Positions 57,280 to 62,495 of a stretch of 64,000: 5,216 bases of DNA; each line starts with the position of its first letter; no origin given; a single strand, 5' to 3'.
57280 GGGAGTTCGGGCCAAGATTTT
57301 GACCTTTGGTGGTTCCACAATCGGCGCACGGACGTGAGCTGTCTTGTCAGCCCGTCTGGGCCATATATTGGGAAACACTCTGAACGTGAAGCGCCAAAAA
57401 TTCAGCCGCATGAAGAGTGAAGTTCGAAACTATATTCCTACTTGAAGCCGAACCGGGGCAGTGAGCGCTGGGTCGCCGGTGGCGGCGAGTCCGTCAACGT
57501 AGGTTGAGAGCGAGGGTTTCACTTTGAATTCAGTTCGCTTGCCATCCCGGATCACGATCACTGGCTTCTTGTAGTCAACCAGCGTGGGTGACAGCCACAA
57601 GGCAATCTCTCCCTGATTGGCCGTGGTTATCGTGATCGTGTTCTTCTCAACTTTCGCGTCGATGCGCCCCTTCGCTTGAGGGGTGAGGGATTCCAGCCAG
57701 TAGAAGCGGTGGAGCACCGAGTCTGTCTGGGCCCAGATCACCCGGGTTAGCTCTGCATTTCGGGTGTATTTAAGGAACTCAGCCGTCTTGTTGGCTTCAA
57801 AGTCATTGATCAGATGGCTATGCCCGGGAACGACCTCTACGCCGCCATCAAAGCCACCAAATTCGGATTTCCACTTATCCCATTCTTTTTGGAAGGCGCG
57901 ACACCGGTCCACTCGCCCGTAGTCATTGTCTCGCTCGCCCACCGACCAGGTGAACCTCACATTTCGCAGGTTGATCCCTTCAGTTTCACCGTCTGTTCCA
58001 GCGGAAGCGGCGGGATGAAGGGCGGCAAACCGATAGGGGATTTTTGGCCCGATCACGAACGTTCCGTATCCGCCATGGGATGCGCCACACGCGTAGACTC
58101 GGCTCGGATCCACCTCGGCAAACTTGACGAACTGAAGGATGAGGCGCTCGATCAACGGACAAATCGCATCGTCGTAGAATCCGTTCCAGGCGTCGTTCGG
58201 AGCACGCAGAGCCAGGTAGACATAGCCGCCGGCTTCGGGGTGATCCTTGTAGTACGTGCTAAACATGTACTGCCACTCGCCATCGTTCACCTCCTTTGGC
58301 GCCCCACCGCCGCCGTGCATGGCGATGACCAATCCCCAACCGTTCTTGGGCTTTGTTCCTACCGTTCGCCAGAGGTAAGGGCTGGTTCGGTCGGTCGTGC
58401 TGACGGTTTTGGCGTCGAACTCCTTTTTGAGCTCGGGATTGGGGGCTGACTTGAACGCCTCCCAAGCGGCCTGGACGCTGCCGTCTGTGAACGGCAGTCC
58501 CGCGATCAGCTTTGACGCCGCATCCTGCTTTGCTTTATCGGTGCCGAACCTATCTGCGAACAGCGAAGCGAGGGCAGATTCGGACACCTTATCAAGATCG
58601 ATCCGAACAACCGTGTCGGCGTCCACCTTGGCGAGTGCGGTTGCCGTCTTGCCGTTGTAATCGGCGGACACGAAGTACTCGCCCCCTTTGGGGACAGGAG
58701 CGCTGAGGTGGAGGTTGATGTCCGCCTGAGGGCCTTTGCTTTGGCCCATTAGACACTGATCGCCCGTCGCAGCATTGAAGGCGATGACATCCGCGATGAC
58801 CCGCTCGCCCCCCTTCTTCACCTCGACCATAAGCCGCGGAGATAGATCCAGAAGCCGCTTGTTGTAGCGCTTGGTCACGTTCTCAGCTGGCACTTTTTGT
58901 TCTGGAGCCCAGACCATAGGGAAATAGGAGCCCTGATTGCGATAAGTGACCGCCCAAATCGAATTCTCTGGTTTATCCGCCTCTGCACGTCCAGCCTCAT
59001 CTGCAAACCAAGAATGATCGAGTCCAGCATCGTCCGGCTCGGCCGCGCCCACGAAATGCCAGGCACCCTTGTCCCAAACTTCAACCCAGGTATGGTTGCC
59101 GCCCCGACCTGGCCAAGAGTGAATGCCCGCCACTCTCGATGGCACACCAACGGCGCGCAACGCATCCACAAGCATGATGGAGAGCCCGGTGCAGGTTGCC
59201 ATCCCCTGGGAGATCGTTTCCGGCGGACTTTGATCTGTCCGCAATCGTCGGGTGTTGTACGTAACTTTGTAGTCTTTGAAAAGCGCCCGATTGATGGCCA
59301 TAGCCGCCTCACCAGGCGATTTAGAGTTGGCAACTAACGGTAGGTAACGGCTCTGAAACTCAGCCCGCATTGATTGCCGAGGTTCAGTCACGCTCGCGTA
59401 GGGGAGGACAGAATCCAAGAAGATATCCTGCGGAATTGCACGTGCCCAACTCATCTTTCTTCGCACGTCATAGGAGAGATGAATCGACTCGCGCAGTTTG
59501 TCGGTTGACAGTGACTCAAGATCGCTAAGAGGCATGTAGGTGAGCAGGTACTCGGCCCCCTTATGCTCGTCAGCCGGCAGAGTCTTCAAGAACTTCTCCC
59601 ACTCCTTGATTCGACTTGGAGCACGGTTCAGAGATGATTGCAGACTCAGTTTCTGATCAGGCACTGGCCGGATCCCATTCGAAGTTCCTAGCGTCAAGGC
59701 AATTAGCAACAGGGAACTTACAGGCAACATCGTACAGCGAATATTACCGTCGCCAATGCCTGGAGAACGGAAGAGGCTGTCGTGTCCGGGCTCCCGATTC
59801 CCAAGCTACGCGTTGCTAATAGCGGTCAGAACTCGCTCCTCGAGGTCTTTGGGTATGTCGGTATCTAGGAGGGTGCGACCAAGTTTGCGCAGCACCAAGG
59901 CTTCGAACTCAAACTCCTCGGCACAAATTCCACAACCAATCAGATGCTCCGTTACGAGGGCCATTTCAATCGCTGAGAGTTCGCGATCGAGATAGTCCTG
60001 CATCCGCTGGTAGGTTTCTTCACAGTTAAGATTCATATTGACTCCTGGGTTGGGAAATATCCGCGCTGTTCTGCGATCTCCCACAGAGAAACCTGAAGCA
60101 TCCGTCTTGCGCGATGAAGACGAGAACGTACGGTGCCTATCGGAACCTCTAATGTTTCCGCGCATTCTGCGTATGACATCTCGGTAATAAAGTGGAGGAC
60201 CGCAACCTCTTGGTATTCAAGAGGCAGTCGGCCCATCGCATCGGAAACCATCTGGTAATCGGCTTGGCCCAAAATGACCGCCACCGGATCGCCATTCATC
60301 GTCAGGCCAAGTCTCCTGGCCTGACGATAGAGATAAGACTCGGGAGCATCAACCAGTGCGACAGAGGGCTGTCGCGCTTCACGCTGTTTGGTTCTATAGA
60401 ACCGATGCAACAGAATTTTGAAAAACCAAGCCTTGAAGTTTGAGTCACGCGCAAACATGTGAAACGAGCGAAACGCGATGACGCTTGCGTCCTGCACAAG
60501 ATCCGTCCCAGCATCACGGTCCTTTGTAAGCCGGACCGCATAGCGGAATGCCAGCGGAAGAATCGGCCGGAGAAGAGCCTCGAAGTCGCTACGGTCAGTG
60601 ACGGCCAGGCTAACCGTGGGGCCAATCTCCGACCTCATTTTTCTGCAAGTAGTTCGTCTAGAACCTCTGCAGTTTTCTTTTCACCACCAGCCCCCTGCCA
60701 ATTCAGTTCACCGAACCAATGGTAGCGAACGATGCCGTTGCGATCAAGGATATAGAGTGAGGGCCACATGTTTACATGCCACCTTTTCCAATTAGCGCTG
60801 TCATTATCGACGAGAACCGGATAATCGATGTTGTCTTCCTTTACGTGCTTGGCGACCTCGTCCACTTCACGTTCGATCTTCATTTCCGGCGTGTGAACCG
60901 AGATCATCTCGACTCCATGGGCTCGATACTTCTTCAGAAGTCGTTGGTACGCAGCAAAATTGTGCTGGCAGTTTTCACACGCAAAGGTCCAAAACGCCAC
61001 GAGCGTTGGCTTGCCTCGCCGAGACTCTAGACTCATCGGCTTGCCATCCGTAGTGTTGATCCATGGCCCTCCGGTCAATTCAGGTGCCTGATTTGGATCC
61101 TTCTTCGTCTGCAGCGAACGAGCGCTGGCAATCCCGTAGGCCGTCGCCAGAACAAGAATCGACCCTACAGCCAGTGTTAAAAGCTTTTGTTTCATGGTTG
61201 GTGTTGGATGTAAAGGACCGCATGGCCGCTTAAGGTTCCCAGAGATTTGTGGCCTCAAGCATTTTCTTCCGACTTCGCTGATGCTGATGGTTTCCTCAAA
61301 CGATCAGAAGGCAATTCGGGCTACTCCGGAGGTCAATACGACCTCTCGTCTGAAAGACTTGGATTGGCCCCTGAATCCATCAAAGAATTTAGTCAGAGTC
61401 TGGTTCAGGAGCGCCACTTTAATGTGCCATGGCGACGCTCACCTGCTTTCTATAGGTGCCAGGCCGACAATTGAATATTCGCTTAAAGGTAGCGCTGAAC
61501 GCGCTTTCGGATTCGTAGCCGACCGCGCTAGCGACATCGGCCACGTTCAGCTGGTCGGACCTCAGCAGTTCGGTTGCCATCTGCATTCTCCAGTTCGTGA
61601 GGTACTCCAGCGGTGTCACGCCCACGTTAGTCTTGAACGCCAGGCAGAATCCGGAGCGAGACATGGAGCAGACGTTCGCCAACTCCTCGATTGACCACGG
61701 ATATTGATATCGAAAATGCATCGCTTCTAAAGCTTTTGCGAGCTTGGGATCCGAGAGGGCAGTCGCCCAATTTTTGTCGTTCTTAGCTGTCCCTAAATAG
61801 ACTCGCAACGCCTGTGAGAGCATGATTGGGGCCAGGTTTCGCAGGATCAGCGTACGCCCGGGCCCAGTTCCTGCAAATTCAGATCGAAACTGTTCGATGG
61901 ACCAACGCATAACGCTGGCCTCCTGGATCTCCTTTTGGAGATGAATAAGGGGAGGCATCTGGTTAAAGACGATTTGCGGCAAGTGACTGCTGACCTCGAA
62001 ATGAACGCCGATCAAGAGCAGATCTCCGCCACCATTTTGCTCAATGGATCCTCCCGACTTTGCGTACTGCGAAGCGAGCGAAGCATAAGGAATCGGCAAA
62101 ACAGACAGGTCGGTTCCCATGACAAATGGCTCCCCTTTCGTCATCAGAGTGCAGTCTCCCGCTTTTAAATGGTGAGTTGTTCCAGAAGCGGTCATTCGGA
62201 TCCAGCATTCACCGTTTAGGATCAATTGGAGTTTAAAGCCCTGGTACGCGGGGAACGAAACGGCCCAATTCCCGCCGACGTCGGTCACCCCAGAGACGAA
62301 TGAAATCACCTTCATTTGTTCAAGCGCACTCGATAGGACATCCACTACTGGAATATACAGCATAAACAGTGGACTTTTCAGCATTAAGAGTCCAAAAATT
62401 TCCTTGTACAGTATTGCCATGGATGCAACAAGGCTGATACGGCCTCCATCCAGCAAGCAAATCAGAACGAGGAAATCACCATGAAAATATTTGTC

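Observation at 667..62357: Pervasive leaderless-type promoters: a -10 box 5-7 nt before the start codon at 13 genes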

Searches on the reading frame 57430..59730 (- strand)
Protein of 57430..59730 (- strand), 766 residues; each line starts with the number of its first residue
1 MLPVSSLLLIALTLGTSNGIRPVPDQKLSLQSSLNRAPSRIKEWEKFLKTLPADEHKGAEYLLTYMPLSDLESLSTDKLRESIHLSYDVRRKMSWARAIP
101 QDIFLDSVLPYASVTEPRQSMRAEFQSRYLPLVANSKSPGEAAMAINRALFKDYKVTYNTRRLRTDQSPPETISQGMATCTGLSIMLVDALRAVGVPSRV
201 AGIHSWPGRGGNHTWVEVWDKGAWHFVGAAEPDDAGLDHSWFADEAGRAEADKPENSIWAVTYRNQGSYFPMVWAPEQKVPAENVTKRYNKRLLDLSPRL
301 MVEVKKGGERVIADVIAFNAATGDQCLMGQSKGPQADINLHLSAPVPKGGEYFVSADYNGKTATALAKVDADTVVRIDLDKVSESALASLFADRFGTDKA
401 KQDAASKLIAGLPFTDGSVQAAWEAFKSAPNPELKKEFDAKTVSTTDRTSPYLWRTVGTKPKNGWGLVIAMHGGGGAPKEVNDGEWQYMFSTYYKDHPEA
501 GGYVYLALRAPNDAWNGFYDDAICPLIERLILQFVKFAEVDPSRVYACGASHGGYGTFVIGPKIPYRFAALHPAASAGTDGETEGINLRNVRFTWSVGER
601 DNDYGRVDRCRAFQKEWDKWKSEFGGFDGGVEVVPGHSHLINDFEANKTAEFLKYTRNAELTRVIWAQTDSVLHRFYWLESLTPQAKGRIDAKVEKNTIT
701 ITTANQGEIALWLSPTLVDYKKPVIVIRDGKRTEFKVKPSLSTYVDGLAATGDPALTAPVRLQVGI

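Call 12: search_protein_families(library=pfam, proteins=[window:57430-59730:-])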
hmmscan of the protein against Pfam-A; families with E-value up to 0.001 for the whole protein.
window:57430-59730:- (766 aa): 1 family
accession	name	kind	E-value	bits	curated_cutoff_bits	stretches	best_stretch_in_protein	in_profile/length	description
PF01841.26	Transglut_core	-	5.4e-13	49.6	23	1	132-225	7-104/108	Transglutaminase-like superfamily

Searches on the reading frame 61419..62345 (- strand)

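Call 12: search_protein_families(library=pfam, proteins=[window:61419-62345:-])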
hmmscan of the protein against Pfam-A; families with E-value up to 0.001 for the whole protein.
window:61419-62345:- (308 aa): 3 families
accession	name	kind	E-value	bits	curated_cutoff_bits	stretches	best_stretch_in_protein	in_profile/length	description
PF12852.13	Cupin_6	-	1.7e-29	103.3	26.7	1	2-184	1-182/183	Cupin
PF12833.13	HTH_18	-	1.2e-21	77.2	33.6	1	222-301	1-80/80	Helix-turn-helix domain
PF00165.29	HTH_AraC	-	4.5e-16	59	26.6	2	213-250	5-42/42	Bacterial regulatory helix-turn-helix proteins, AraC family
